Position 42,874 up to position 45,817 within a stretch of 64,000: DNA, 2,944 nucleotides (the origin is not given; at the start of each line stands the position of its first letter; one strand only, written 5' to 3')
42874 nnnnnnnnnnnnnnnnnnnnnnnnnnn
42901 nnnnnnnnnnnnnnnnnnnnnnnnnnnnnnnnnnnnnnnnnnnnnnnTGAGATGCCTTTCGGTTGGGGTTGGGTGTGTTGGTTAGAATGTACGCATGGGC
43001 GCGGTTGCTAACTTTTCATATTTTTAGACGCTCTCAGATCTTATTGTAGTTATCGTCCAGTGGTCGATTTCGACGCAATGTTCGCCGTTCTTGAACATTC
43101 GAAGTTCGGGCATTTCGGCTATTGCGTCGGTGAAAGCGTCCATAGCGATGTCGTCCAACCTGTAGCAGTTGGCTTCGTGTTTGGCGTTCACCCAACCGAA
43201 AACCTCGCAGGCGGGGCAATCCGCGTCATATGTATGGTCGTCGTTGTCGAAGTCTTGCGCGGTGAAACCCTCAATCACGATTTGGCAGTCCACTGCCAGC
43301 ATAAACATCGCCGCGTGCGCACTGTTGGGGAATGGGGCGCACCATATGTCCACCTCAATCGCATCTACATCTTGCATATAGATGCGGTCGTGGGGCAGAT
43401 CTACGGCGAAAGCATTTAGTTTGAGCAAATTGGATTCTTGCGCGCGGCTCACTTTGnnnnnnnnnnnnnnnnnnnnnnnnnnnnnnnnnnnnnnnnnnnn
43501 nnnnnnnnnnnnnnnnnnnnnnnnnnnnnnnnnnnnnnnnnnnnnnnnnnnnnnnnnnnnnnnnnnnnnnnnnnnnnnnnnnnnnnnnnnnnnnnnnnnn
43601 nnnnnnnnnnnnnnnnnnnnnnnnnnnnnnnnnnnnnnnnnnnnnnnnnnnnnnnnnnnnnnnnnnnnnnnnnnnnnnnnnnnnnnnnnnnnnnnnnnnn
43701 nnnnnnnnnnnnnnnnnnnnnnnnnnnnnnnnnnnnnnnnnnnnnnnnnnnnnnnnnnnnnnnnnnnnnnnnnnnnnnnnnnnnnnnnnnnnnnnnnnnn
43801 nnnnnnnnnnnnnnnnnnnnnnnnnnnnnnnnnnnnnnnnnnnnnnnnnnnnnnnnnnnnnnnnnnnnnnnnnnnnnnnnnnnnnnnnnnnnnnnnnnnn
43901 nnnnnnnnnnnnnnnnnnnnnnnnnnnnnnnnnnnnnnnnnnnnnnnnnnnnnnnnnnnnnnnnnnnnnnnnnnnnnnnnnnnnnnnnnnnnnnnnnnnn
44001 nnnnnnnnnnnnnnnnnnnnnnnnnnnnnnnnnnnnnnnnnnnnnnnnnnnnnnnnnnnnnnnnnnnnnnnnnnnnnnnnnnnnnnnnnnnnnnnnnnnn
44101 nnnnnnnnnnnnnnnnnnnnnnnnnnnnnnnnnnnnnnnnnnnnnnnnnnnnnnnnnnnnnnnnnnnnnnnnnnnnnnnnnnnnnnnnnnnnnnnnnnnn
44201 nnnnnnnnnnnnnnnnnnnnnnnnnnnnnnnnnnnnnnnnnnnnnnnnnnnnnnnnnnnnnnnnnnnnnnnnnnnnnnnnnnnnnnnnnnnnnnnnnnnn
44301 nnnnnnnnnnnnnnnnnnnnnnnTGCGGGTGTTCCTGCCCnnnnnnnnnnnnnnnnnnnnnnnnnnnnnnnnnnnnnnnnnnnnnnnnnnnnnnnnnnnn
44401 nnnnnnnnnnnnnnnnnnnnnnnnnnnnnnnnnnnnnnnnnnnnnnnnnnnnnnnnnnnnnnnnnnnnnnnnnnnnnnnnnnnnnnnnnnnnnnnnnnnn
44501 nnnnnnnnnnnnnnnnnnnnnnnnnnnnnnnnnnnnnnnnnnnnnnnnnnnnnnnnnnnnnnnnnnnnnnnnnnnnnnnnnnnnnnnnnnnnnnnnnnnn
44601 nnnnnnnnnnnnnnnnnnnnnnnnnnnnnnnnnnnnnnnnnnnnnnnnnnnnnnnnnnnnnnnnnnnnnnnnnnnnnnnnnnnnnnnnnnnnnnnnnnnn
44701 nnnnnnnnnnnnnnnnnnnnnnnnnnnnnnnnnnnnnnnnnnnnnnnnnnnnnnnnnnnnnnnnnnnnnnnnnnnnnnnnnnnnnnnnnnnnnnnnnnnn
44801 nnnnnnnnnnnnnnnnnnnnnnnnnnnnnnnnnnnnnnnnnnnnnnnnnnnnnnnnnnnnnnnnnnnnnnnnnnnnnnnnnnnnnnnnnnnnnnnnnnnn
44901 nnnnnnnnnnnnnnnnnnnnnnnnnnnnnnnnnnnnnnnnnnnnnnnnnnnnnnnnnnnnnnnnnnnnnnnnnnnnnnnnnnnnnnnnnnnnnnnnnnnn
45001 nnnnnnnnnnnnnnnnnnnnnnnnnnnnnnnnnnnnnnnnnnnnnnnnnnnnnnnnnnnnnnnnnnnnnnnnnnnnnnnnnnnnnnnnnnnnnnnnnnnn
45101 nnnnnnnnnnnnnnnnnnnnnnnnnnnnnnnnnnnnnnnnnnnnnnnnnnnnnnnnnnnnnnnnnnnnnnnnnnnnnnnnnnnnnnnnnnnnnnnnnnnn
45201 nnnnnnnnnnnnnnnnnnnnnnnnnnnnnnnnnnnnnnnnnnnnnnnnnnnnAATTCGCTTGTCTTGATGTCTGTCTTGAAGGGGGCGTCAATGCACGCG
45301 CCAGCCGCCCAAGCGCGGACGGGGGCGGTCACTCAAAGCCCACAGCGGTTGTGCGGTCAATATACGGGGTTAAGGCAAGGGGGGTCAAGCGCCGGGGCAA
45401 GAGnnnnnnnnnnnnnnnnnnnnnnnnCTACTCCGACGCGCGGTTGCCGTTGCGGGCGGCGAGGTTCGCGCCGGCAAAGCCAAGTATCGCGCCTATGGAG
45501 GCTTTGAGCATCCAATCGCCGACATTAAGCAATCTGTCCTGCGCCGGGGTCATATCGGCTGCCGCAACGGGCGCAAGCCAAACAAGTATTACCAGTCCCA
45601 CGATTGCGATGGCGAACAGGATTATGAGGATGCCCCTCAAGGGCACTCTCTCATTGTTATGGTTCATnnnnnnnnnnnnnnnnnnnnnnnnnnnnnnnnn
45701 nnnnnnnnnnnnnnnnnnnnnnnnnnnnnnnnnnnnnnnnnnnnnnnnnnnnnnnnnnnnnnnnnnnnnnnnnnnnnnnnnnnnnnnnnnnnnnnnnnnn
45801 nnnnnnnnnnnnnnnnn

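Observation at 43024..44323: Lower-GC two-gene islet: HKD (PLD-family) nuclease with winged-helix tail plus a coupled small acidic protein, immediately upstream of rmuC; candidate defence or toxin-immunity module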

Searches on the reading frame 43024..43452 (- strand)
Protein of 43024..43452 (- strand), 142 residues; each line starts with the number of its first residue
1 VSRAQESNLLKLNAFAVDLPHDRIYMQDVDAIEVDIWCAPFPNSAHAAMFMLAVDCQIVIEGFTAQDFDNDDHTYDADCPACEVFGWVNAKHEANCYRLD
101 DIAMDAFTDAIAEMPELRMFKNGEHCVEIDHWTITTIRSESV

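Call 3: search_protein_families(library=pfam, proteins=[window:43024-43452:-], max_evalue=1)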
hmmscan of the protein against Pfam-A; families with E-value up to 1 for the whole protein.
window:43024-43452:- (142 aa): 0 families

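Call 4: search_protein_families(library=padloc, proteins=[window:43024-43452:-], max_evalue=1)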
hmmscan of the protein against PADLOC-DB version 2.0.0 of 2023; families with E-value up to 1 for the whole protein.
window:43024-43452:- (142 aa): 0 families

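Call 5: search_protein_families(library=ncbifam, proteins=[window:43024-43452:-], max_evalue=1)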
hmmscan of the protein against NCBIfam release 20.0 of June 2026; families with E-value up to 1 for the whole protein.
window:43024-43452:- (142 aa): 0 families

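Call 7: find_homologous_proteins(query=window:43024-43452:-)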
Query window:43024-43452:- (142 aa): 12 proteins with E <= 0.001 among 17 candidates.
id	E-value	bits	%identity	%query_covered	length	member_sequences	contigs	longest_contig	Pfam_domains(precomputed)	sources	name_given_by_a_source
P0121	7.2e-79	280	85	100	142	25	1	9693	-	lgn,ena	-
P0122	4.0e-77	275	85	100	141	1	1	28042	-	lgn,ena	-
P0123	6.2e-77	274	83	100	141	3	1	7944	-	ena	-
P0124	3.7e-76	272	84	100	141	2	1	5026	-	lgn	-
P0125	4.0e-75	268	84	100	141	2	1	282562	-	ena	-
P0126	1.8e-74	266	82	100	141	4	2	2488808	-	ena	-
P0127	4.6e-74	265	82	100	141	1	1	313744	-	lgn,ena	-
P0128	5.9e-73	261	80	100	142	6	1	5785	-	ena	-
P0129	1.7e-68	247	79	94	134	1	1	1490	-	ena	-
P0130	3.3e-46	174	60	94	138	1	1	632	-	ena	-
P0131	8.3e-46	173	59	94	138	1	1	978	-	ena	-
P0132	1.2e-40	156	56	94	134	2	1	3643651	-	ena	-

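Call 9: find_encoding_contigs(protein=P0126, flank=6000, max_places=4)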
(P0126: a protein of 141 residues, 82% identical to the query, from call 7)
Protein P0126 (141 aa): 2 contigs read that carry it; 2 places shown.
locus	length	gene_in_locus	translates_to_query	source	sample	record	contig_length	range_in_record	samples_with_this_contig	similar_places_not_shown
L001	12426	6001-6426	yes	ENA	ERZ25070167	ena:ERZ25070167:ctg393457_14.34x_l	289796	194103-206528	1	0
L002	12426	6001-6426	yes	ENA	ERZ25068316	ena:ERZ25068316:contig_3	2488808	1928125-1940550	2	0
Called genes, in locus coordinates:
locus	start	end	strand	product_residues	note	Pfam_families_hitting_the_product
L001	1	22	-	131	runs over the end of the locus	-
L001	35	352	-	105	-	-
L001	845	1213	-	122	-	-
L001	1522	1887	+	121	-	-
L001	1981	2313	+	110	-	-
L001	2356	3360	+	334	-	PF04909:Amidohydro_2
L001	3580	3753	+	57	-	-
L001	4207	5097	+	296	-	PF06739:SBBP (faint), PF08450:SGL (faint), PF24684:Vgb_lyase (faint), PF25021:TEN_NHL (faint), PF01436:NHL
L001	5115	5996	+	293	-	PF13091:PLDc_2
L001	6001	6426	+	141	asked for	-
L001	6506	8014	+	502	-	PF02646:RmuC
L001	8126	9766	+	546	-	PF02776:TPP_enzyme_N, PF00205:TPP_enzyme_M, PF02775:TPP_enzyme_C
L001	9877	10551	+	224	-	PF01936:NYN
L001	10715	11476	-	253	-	PF07224:Chlorophyllase (weak), PF01738:DLH, PF08840:BAAT_C (faint), PF00326:Peptidase_S9 (weak)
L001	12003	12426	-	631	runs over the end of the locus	-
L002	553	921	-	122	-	-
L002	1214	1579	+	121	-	-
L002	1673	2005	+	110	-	-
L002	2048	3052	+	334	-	PF04909:Amidohydro_2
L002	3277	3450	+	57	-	-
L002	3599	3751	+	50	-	-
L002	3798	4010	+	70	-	-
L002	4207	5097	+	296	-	PF06739:SBBP (faint), PF08450:SGL (faint), PF24684:Vgb_lyase (faint), PF25021:TEN_NHL (faint), PF01436:NHL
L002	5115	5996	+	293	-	PF13091:PLDc_2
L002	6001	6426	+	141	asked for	-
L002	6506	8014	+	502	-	PF02646:RmuC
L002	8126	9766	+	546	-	PF02776:TPP_enzyme_N, PF00205:TPP_enzyme_M, PF02775:TPP_enzyme_C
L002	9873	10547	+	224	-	PF01936:NYN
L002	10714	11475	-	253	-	PF07224:Chlorophyllase (weak), PF01738:DLH, PF08840:BAAT_C (faint), PF00326:Peptidase_S9 (weak)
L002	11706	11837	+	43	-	-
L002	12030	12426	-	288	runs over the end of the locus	PF09015:NgoMIV_restric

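Call 10: find_encoding_contigs(protein=P0132, flank=6000, max_places=4)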
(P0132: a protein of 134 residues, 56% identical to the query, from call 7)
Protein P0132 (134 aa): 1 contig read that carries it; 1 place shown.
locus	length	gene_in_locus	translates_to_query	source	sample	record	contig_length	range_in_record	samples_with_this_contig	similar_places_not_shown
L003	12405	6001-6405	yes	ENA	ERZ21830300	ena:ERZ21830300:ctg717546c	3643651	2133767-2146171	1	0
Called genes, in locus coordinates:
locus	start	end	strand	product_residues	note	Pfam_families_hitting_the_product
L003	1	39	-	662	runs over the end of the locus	PF13175:AAA_15, PF13304:AAA_21, PF13175:AAA_15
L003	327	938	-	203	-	PF13302:Acetyltransf_3, PF00583:Acetyltransf_1, PF13523:Acetyltransf_8 (weak)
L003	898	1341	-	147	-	PF00293:NUDIX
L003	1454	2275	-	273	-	PF07581:Glug (faint)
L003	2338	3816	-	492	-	-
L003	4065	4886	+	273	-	PF00520:Ion_trans, PF08016:PKD_channel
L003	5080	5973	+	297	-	PF06739:SBBP (faint), PF08450:SGL (faint), PF17170:DUF5128 (faint), PF25021:TEN_NHL (faint), PF24684:Vgb_lyase (faint), PF01436:NHL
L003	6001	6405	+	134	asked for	-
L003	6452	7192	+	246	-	PF05685:Uma2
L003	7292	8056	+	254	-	PF05685:Uma2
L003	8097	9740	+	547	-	PF02776:TPP_enzyme_N, PF00205:TPP_enzyme_M, PF02775:TPP_enzyme_C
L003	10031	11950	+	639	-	PF00041:fn3 (faint)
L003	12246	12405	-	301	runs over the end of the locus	PF01370:Epimerase, PF13460:NAD_binding_10 (weak)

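Call 55: find_related_loci(query=A2, collection=metagenome_contigs, flank=4000)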
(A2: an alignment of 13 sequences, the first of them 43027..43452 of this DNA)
Query A2 (142 aa) in metagenome_contigs; peptide patterns used: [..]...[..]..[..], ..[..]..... (x = any residue, [..] = any of these).
90 stretches matched a pattern, but none encodes a relative of the query by tblastn (E <= 1e-3).

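Call 59: predict_structure(alignment_id=A2)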
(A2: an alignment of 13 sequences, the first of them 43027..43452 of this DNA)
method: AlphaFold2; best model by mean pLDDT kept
length: 142 residues; sequences in the alignment: 13
mean_pLDDT: 64.4   pTM: 0.54
mean pLDDT of the five models: 64.4, 57.4, 56.3, 55.3, 48.7
residues with pLDDT >= 90: 0; 70-90: 60; 50-70: 47; < 50: 35
segments of 3 or more residues with pLDDT < 50: 1-4, 62-77, 81-94
pLDDT, mean of each block of 10 residues (from residue 1): 55 72 60 76 71 73 44 49 47 57 78 80 69 70 60
secondary structure, 60 per line:
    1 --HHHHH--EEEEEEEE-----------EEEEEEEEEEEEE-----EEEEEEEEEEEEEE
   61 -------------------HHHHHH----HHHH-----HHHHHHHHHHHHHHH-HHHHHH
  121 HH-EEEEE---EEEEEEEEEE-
elements in order: H3-7 E10-17 E29-41 E47-60 H80-85 H90-93 H99-113 H115-122 E124-128 E132-141

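Call 60: search_protein_representatives(alignment_id=A2)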
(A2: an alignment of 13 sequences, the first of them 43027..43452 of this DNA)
Query: 13 sequences, 142 profile positions. Proteins with E-value up to 0.001 (for the whole library): 5; up to 1e-10: 1; up to 1e-30: 1. The best 5 are listed.
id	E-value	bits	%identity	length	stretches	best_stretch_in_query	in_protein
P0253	8.3e-50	184.4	-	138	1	8-139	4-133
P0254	5.0e-09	52.2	-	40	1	104-142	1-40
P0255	5.8e-08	48.8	-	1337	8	72-115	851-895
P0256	2.4e-05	40.3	-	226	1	37-135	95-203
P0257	3.9e-04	36.4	-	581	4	81-130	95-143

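Call 63: find_encoding_contigs(protein=P0256, flank=5000, max_places=3)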
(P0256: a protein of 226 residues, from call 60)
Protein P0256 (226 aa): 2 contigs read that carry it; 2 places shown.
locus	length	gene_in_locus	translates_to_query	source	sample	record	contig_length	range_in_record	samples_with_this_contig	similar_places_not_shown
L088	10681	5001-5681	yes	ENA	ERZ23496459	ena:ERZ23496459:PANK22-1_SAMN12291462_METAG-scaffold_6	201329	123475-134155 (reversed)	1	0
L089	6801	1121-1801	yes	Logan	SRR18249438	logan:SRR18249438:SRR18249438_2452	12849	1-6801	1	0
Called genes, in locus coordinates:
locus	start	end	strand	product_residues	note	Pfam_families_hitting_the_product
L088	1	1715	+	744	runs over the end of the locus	PF00317:Ribonuc_red_lgN, PF02867:Ribonuc_red_lgC, PF12637:TSCPD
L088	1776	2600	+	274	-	-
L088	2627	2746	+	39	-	-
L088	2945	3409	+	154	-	PF01661:Macro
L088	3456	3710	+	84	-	-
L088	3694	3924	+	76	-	-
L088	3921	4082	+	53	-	-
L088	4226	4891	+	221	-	-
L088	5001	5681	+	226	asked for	-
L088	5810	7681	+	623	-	-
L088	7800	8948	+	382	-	PF02463:SMC_N (faint), PF13175:AAA_15, PF13304:AAA_21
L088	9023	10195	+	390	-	PF02463:SMC_N (faint), PF13175:AAA_15 (weak), PF13304:AAA_21 (weak)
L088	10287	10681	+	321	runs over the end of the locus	PF18818:MPTase-PolyVal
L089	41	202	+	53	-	-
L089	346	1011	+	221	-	-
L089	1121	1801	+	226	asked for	-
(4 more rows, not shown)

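Call 64: fold_search(model_id=the predicted structure, library=pdb)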
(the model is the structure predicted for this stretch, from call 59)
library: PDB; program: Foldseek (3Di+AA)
matches with E <= 10: 195; with E <= 0.001: 0
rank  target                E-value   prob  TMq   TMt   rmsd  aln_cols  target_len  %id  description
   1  9ueb_A                3.3e-01  0.04  0.15  0.03  20.4       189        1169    8  Prefusion structure of 2014-422 spike glycoprotein (released 2025-12-24)
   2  8sak_B                4.4e-01  0.02  0.12  0.03  21.7       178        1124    8  BtCoV-422 in complex with neutralizing antibody JC57-11 (released 2023-10-04)
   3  5mtw_D                4.7e-01  0.07  0.14  0.15   8.9        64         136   11  Mycobacterium tuberculosis Rv1957 SecB-like chaperone in complex with a ChAD peptide from Rv1956 HigA1 antitoxin (released 2018-10-24)
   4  8sak_A                5.3e-01  0.02  0.12  0.03  21.6       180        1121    7  BtCoV-422 in complex with neutralizing antibody JC57-11 (released 2023-10-04)
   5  6vsj_A                5.9e-01  0.04  0.12  0.02  13.0        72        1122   12  Cryo-electron microscopy structure of mouse coronavirus spike protein complexed with its murine receptor (released 2020-03-04)
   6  8sak_C                7.5e-01  0.02  0.12  0.03  21.1       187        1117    8  BtCoV-422 in complex with neutralizing antibody JC57-11 (released 2023-10-04)
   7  8opn_B                8.9e-01  0.03  0.09  0.02  12.3        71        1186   10  Human Coronavirus HKU1 spike glycoprotein in complex with an alpha2,8-linked 9-O-acetylated disialoside (1-up state) (released 2023-08-02)
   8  9jmp_A                1.0e+00  0.01  0.11  0.03  21.7       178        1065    8  Cryo-EM structure of GD-BatCoV (BtCoV/Ii/GD/2014-422) S-trimer (released 2025-06-18)
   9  7sbv_A                1.3e+00  0.03  0.09  0.02  13.4        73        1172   11  Structure of OC43 spike in complex with polyclonal Fab4 (Donor 269) (released 2022-05-04)
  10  9jmh_A                1.3e+00  0.01  0.12  0.03  21.7       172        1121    8  Cryo-EM structure of HKU25-BatCoV S-trimer stabilized with 2P and x1 disulfide bond (released 2025-06-18)
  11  1qyn_B                1.4e+00  0.11  0.21  0.22   9.4        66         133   12  Crystal Structure of SecB from Escherichia coli (released 2003-12-09)
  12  8tzu_F                1.5e+00  0.02  0.09  0.06  12.1        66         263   11  OC43 S1b domain in complex with WNb 293 and WNb 317 (released 2024-05-01)
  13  9r6s_A                1.6e+00  0.02  0.09  0.02  13.1        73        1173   12  Prefusion stabilized spike glycoprotein of human coronavirus OC43. (released 2026-03-11)
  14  1qyn_D                1.7e+00  0.10  0.21  0.21   9.3        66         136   12  Crystal Structure of SecB from Escherichia coli (released 2003-12-09)
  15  8j9p_B                1.7e+00  0.03  0.19  0.10  14.9       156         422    8  SPARTA dimer bound with guide-target (released 2024-03-06)
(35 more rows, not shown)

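Call 87: search_protein_families(library=phrogs, proteins=[window:43024-43452:-, P0256], max_evalue=0.1)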
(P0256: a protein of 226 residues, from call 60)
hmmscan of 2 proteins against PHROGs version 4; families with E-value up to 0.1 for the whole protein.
window:43024-43452:- (142 aa): 1 family
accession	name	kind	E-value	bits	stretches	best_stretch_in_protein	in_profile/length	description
phrog_25581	-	unknown function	0.017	16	1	76-89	17-30/37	-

P0256 (226 aa): 0 families

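Call 104: search_solved_structures(query=A2, max_evalue=5)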
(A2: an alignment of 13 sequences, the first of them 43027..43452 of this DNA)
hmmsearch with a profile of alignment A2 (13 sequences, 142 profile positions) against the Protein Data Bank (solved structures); distinct sequences matched with E-value up to 5: 0.

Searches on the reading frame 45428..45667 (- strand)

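Call 3: search_protein_families(library=pfam, proteins=[window:45428-45667:-], max_evalue=1)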
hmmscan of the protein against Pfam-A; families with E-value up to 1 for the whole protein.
window:45428-45667:- (79 aa): 1 family
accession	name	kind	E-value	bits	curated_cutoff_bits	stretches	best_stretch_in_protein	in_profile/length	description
PF09534.15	Trp_oprn_chp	-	0.026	14.8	29.6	1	12-77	71-143/180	Tryptophan-associated transmembrane protein (Trp_oprn_chp)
